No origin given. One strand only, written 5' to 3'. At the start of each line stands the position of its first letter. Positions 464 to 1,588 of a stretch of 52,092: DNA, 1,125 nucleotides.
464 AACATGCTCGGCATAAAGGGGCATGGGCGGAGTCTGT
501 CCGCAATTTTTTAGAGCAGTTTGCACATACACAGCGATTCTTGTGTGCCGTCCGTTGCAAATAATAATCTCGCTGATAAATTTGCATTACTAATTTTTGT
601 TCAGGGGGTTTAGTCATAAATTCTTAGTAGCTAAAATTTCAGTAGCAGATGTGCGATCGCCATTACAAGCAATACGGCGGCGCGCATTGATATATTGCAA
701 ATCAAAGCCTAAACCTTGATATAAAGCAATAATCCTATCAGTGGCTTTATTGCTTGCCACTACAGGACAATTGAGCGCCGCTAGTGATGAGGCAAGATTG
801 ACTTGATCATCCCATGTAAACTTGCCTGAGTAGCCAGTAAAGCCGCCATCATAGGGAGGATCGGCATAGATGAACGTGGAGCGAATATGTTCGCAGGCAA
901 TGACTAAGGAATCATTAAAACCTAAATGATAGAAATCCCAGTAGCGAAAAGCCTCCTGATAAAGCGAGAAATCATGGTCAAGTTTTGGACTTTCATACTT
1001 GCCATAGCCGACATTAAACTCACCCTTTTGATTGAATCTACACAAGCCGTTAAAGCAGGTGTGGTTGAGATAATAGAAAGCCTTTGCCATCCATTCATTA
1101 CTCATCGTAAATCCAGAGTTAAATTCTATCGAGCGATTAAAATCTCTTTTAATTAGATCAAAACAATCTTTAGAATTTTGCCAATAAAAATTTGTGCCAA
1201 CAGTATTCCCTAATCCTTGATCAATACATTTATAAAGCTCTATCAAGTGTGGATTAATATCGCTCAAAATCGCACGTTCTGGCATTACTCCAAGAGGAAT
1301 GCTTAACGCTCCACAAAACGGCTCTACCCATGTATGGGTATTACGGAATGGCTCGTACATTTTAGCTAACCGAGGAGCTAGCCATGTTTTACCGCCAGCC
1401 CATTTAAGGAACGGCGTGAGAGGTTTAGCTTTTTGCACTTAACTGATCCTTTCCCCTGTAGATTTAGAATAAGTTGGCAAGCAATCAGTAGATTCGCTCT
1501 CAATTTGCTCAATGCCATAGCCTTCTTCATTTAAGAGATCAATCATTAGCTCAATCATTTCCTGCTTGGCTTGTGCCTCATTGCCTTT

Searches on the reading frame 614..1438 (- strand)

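Call 79: search_protein_families(library=pfam, proteins=[window:614-1438:-], max_evalue=0.01)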
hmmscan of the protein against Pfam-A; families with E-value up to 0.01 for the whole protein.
window:614-1438:- (274 aa): 1 family
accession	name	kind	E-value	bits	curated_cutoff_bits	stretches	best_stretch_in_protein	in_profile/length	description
PF02086.21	MethyltransfD12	-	4e-36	125.5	22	1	13-255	1-252/253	D12 class N6 adenine-specific DNA methyltransferase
